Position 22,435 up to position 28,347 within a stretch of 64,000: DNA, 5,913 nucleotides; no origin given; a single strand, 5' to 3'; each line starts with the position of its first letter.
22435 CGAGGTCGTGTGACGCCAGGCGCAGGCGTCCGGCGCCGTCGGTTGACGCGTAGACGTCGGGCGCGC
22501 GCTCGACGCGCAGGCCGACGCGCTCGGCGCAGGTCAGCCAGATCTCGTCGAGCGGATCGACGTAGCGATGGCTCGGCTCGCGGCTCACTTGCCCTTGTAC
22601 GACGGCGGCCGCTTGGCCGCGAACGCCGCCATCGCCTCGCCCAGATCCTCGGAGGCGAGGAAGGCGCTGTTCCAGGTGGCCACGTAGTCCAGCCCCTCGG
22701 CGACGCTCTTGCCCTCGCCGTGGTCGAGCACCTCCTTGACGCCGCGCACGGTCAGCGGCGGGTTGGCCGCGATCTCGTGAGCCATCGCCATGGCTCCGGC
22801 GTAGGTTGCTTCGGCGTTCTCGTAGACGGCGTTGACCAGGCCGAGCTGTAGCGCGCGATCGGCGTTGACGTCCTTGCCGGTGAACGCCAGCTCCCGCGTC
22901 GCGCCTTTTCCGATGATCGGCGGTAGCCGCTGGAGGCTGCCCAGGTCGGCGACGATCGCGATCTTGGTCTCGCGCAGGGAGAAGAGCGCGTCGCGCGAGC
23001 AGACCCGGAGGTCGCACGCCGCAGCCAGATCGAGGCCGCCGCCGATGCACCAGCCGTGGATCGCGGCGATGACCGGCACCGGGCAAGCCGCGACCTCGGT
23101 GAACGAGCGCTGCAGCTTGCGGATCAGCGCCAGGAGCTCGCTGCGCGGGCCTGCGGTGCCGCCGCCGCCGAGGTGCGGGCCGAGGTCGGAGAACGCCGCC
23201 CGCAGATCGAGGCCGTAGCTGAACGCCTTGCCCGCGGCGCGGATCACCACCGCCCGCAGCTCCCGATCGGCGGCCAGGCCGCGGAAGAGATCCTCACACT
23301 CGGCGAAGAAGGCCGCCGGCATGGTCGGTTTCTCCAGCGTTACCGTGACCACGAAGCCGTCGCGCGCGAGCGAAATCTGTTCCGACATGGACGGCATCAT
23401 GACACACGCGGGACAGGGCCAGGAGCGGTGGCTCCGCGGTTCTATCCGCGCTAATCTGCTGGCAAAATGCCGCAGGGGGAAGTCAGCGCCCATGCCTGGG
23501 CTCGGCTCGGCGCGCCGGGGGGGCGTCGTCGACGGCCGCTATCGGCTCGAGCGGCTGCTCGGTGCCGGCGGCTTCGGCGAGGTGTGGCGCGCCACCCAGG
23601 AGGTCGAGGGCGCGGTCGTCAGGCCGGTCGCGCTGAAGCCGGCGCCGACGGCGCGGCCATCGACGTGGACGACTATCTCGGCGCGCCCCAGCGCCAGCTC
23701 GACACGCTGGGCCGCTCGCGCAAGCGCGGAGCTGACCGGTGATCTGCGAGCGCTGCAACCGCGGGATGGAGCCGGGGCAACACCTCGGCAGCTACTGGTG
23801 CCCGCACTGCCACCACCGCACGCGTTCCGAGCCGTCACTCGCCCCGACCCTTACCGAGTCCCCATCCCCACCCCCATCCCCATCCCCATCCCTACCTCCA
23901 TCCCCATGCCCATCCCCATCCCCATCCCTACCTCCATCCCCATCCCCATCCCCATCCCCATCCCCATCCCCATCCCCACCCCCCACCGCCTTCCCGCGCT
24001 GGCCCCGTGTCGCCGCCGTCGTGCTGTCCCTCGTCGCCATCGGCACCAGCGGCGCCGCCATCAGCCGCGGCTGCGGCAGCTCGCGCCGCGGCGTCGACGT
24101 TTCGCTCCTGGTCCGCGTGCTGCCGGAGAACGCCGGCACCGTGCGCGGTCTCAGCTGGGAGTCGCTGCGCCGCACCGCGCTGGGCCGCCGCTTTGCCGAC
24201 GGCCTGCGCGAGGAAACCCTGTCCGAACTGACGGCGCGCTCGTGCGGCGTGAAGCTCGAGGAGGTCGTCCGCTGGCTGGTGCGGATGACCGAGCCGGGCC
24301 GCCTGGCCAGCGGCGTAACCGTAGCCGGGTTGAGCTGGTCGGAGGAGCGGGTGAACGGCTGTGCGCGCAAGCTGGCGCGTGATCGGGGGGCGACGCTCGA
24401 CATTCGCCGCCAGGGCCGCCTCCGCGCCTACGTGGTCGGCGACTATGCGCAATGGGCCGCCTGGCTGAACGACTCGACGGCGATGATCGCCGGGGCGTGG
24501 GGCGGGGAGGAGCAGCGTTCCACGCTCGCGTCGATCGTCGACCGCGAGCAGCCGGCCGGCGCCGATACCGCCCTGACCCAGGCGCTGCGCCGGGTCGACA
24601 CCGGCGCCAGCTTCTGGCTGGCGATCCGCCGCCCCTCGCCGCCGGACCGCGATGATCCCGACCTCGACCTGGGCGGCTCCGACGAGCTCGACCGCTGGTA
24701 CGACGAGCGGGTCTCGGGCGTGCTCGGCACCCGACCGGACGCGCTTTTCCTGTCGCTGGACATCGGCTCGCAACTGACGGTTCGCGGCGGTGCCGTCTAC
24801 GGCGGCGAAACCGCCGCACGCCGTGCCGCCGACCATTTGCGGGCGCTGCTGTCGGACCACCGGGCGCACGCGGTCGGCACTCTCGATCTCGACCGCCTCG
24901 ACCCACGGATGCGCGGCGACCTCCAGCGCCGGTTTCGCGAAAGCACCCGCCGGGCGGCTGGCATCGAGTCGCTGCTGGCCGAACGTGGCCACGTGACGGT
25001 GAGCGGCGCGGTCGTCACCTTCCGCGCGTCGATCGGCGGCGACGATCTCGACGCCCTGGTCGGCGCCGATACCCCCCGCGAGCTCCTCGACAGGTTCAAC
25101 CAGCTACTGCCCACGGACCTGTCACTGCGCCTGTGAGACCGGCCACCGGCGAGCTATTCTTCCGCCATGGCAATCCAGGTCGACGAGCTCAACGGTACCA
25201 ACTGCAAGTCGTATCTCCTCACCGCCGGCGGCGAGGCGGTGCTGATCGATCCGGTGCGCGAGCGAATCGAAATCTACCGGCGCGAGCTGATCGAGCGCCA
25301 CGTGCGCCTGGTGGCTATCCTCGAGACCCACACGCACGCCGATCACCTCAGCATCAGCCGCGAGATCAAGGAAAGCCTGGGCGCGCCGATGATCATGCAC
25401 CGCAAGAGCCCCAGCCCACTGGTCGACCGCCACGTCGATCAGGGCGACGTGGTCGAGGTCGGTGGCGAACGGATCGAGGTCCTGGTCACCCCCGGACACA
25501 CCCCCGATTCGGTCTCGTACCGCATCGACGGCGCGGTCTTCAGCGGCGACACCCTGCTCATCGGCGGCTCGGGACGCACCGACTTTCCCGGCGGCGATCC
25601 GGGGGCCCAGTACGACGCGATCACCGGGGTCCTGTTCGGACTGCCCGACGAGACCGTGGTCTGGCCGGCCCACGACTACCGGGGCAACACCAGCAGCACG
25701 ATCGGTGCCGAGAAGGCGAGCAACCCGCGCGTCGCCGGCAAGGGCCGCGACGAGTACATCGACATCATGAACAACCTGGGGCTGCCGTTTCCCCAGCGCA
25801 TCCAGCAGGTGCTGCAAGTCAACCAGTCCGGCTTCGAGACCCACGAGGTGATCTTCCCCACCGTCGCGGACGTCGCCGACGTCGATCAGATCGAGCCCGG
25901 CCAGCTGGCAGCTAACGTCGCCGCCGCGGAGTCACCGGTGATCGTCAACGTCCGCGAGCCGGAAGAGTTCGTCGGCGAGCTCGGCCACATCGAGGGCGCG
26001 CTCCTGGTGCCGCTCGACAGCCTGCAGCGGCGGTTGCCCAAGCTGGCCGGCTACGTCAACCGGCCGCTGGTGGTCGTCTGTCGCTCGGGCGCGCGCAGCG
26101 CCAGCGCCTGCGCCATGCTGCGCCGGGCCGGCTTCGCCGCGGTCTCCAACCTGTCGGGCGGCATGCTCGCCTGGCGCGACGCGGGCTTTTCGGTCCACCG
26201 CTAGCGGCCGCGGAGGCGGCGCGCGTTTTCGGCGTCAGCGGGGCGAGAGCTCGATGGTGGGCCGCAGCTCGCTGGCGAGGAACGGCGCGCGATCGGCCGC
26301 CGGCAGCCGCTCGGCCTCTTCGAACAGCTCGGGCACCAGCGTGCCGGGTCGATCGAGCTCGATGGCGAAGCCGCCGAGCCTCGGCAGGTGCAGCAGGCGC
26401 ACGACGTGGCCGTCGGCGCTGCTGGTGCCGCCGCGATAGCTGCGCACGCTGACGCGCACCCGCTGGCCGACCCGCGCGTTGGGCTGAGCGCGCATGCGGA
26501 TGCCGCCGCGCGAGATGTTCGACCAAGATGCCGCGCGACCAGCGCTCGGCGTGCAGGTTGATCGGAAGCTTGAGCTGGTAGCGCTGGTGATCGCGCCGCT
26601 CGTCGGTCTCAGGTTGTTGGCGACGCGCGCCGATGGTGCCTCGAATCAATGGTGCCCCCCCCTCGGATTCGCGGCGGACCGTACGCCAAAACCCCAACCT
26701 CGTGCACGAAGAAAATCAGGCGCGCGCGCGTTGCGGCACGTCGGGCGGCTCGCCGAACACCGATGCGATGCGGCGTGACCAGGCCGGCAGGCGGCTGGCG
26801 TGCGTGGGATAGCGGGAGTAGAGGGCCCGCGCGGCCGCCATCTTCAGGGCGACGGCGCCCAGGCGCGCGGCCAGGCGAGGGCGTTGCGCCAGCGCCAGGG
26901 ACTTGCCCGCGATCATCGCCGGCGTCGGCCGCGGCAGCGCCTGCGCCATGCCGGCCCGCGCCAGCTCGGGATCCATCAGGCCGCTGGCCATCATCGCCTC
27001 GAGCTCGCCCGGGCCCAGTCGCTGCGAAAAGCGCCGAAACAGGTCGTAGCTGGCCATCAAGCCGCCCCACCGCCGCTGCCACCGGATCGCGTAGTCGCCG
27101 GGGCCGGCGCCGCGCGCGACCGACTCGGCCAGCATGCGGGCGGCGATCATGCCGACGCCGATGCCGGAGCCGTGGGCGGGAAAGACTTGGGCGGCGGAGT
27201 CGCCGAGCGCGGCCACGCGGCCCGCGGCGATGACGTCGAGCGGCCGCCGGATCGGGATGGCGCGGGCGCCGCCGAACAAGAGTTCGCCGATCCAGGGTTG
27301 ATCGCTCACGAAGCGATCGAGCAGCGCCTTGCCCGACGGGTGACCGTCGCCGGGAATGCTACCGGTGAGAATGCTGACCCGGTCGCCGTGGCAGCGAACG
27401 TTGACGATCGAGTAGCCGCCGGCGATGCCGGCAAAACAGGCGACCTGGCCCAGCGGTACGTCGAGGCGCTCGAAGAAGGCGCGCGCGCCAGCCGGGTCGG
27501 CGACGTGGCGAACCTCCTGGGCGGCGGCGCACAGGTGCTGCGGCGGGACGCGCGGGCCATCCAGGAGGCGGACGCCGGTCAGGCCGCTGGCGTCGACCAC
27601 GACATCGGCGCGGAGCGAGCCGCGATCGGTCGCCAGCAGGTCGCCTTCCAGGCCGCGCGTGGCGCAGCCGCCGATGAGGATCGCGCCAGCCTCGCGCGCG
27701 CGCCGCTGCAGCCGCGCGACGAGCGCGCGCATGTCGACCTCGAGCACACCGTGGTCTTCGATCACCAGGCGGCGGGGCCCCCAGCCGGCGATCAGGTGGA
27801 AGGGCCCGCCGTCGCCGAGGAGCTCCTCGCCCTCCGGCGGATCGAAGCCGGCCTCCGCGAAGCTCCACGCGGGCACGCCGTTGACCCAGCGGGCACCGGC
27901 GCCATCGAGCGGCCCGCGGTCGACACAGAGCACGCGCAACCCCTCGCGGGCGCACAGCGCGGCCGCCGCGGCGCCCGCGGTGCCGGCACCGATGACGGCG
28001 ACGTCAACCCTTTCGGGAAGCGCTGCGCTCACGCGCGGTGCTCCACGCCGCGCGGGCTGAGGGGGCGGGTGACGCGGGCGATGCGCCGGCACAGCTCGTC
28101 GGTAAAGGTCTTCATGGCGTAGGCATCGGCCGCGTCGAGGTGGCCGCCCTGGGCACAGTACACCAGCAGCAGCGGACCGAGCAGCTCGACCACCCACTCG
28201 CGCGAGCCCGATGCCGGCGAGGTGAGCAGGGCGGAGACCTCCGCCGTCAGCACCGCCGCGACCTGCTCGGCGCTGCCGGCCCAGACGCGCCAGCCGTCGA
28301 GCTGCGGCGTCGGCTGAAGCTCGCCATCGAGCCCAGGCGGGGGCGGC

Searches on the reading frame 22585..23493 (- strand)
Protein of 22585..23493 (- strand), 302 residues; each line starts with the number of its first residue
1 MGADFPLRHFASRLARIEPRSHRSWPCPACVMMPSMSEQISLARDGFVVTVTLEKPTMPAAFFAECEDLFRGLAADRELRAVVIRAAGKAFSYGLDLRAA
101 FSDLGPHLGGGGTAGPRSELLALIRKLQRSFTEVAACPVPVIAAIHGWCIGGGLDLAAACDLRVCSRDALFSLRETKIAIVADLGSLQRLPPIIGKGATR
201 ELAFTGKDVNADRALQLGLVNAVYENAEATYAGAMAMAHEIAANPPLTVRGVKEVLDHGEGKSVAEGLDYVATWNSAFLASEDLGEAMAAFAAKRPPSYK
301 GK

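Call 37: search_protein_families(library=pfam, proteins=[window:22585-23493:-], max_evalue=0.001)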
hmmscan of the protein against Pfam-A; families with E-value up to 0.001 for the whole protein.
window:22585-23493:- (302 aa): 2 families
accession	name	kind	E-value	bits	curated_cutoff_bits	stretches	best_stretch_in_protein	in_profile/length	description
PF00378.25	ECH_1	-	8.9e-41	140.3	27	1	48-301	6-250/251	Enoyl-CoA hydratase/isomerase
PF16113.10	ECH_2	-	2.9e-19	70.2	27.2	1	67-230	24-178/335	Enoyl-CoA hydratase/isomerase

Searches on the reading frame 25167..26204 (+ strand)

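Call 76: search_protein_families(library=pfam, proteins=[window:25167-26204:+], max_evalue=0.0001)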
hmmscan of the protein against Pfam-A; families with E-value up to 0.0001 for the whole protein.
window:25167-26204:+ (345 aa): 2 families
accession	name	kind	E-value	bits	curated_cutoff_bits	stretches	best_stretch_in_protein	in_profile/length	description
PF00753.33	Lactamase_B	-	5.5e-17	62.8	22.7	1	10-169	3-196/196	Metallo-beta-lactamase superfamily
PF00581.25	Rhodanese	-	3e-15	57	22.2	1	246-338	4-101/102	Rhodanese-like domain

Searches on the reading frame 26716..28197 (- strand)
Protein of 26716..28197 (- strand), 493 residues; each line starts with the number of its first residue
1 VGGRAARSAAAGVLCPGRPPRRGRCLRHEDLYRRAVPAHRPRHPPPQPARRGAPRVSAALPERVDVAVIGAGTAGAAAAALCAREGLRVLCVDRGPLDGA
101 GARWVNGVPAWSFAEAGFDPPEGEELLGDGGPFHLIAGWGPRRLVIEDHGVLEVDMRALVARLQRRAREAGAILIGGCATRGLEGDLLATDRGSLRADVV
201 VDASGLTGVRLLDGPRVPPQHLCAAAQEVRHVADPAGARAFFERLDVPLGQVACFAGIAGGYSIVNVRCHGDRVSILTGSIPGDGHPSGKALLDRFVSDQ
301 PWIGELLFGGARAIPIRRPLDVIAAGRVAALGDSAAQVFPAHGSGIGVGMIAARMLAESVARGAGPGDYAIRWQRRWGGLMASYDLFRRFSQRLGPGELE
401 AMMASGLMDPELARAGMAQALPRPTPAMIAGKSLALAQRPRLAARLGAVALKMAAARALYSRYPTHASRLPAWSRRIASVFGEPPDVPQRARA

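Call 53: search_protein_families(library=pfam, proteins=[window:26716-28197:-], max_evalue=0.001)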
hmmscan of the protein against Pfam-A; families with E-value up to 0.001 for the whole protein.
window:26716-28197:- (493 aa): 8 families
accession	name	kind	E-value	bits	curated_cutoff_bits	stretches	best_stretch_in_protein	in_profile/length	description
PF01266.30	DAO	-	1.2e-10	42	27.9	1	65-107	1-43/353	FAD dependent oxidoreductase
PF00890.30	FAD_binding_2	-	1.4e-05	25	20.4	1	65-104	1-40/414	FAD binding domain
PF01494.25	FAD_binding_3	-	1.9e-05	24.5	22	1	63-94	1-32/349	FAD binding domain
PF05834.18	Lycopene_cycl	-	5.2e-05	22.9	23.4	1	65-221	1-154/380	Lycopene cyclase protein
PF13450.12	NAD_binding_8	-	0.0001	23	21.9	1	68-96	1-29/68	NAD(P)-binding Rossmann-like domain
PF02737.24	3HCDH_N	-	0.00034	21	22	1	66-94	2-30/180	3-hydroxyacyl-CoA dehydrogenase, NAD binding domain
PF12831.13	FAD_oxidored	-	0.00044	20.1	27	1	65-96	1-32/416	FAD dependent oxidoreductase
PF07992.20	Pyr_redox_2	-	0.00056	19.9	26.1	0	65-98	2-31/291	Pyridine nucleotide-disulphide oxidoreductase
